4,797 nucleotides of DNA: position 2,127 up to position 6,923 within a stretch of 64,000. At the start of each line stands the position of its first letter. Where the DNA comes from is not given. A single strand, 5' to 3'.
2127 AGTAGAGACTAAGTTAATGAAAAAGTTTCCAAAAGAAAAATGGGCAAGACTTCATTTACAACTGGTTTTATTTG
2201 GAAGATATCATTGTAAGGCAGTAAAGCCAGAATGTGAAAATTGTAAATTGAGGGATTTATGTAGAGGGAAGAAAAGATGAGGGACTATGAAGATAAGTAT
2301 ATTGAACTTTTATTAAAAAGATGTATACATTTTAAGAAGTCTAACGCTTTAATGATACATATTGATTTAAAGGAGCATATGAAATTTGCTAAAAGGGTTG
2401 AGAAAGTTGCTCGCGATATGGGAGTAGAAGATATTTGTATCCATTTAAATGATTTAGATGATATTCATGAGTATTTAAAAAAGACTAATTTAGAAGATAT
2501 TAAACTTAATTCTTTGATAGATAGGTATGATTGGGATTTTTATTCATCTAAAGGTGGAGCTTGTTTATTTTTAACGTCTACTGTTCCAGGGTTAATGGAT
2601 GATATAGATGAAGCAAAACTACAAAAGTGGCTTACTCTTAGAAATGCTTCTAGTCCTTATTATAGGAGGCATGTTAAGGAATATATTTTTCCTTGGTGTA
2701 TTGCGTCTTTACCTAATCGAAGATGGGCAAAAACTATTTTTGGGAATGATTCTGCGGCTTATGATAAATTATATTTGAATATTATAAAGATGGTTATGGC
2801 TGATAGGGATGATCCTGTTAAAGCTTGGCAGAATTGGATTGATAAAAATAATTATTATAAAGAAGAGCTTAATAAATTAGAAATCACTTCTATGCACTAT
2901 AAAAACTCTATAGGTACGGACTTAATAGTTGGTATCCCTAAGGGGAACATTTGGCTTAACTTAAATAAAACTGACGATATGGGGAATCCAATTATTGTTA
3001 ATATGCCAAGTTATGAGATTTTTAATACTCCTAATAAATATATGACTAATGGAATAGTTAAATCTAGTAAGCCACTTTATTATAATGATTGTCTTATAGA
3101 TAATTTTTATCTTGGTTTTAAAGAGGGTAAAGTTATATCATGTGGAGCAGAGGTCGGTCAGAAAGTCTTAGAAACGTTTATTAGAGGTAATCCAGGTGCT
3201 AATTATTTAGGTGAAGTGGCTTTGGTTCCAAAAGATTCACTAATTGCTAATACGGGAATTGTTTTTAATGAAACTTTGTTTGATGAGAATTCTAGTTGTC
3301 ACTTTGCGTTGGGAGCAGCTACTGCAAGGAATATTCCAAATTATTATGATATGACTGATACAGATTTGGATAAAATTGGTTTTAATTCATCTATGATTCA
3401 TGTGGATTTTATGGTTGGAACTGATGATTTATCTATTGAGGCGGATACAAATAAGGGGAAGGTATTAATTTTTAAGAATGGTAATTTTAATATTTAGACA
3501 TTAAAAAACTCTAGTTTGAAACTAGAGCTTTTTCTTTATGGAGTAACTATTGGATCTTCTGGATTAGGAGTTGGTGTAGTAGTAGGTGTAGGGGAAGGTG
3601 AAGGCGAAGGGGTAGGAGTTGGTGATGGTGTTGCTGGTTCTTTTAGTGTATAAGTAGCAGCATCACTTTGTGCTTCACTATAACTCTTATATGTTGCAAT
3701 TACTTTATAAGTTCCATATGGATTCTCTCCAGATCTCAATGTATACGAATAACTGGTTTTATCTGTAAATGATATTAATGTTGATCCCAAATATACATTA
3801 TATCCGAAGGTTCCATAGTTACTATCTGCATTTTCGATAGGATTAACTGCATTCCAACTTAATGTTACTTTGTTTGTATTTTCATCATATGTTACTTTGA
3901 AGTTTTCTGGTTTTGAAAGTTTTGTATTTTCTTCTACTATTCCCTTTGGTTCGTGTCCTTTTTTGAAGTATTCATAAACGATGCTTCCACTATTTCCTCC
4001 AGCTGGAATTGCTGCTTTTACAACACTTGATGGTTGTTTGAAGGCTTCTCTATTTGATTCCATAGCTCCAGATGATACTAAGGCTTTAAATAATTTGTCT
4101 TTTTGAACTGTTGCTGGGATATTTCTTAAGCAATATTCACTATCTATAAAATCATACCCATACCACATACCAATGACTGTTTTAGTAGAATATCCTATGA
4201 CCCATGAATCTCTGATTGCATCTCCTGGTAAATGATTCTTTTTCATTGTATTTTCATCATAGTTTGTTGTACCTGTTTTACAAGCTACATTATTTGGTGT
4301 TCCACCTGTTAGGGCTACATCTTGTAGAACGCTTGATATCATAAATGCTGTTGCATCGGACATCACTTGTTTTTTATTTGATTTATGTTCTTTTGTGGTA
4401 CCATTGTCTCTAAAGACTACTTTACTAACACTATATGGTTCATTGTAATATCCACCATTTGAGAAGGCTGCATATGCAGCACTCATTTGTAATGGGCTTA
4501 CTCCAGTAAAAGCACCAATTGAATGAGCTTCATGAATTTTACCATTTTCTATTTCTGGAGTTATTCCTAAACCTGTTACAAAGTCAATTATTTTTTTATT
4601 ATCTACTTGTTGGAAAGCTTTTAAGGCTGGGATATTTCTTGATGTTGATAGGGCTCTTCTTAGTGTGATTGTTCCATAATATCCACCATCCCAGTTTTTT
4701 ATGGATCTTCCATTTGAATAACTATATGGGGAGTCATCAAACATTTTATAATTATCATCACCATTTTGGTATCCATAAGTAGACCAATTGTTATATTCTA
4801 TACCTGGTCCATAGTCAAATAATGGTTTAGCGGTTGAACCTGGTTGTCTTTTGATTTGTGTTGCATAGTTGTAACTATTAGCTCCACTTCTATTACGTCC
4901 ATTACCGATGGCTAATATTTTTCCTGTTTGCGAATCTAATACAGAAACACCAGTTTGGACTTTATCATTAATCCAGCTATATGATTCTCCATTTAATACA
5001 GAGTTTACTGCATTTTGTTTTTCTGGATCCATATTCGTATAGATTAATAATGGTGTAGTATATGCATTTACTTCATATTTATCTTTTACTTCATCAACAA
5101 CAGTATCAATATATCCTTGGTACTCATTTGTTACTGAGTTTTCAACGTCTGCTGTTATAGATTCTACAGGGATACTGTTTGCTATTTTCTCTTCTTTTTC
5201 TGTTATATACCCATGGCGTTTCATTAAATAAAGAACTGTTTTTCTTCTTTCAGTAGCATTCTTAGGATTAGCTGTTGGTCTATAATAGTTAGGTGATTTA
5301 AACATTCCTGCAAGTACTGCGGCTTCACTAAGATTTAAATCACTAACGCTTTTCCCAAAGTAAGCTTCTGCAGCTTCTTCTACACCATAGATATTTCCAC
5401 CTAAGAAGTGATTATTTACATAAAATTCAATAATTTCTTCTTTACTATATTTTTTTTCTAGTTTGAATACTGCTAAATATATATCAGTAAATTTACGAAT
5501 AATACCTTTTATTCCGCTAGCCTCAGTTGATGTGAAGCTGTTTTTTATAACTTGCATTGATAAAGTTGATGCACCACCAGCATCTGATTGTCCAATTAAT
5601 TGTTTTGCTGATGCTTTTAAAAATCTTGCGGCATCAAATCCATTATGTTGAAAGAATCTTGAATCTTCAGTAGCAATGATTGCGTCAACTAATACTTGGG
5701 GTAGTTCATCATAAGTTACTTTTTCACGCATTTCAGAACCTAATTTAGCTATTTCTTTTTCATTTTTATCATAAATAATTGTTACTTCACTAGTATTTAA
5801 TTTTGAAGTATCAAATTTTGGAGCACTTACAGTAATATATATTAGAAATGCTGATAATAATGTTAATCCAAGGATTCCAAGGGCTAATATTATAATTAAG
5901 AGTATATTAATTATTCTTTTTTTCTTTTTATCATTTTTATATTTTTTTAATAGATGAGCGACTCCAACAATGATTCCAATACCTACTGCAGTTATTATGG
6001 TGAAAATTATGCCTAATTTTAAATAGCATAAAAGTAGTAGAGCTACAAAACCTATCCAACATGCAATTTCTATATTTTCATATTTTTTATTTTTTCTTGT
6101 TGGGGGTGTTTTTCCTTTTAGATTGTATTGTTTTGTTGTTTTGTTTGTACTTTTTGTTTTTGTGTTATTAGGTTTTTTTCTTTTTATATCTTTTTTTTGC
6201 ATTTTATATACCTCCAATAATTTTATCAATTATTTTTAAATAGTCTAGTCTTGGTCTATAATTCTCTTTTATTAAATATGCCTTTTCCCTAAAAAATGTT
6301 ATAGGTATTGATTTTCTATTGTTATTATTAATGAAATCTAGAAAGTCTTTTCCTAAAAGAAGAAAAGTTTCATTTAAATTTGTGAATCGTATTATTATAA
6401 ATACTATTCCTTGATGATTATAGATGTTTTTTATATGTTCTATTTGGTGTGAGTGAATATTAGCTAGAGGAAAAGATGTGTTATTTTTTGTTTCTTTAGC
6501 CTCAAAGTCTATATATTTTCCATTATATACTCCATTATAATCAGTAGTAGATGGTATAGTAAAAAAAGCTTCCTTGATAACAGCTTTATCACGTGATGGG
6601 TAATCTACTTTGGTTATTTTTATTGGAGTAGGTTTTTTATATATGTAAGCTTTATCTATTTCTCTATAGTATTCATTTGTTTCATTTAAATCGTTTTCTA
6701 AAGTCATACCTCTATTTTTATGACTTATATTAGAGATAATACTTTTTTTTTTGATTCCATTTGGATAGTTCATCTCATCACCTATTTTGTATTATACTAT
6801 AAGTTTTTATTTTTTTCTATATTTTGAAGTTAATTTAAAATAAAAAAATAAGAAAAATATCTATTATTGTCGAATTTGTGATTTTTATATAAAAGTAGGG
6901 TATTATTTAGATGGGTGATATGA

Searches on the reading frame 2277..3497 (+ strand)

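Call 30: search_protein_families(library=pfam, proteins=[window:2277-3497:+], max_evalue=0.00001)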
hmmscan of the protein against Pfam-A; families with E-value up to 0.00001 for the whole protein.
window:2277-3497:+ (406 aa): 1 family
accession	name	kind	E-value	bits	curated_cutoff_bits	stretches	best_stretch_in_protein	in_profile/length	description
PF02073.20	Peptidase_M29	-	2.4e-109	366.3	27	1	6-404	6-406/406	Thermophilic metalloprotease (M29)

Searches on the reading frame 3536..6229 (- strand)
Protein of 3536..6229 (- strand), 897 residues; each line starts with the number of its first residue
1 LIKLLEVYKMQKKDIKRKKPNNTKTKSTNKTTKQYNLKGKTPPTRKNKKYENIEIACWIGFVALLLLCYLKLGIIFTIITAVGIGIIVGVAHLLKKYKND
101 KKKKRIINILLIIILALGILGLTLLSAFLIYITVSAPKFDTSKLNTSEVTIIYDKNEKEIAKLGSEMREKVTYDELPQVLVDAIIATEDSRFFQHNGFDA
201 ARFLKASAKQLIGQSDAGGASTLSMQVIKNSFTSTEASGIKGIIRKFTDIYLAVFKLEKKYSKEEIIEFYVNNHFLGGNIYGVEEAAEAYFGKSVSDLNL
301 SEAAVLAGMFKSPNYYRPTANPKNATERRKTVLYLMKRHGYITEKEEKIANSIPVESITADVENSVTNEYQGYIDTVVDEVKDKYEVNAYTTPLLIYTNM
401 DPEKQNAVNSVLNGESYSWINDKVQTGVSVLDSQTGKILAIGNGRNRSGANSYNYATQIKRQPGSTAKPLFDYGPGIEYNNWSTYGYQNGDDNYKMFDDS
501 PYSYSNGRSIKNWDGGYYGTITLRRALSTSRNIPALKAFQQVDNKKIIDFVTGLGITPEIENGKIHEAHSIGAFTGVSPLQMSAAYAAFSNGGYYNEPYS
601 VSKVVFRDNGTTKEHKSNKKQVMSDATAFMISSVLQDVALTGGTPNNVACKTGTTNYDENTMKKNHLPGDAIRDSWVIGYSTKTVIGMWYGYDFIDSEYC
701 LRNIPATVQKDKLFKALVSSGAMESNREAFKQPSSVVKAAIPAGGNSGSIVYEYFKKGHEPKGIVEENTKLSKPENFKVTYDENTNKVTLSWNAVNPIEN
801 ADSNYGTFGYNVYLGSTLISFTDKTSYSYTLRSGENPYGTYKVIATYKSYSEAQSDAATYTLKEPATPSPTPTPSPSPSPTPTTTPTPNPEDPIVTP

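Call 30: search_protein_families(library=pfam, proteins=[window:3536-6229:-], max_evalue=0.00001)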
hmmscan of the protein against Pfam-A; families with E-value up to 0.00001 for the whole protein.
window:3536-6229:- (897 aa): 2 families
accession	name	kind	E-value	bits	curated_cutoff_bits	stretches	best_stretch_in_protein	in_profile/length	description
PF00912.28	Transgly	-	9.2e-56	188.5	27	1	158-336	3-177/178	Transglycosylase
PF00905.27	Transpeptidase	-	1.1e-30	107.3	22.1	1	428-683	3-267/299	Penicillin binding protein transpeptidase domain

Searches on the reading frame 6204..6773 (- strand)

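Call 30: search_protein_families(library=pfam, proteins=[window:6204-6773:-], max_evalue=0.00001)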
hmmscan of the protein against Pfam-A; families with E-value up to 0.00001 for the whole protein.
window:6204-6773:- (189 aa): 1 family
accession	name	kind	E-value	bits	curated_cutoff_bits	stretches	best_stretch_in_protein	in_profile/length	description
PF03838.20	RecU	-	3.9e-58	196.4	25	1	21-183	1-162/162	Recombination protein U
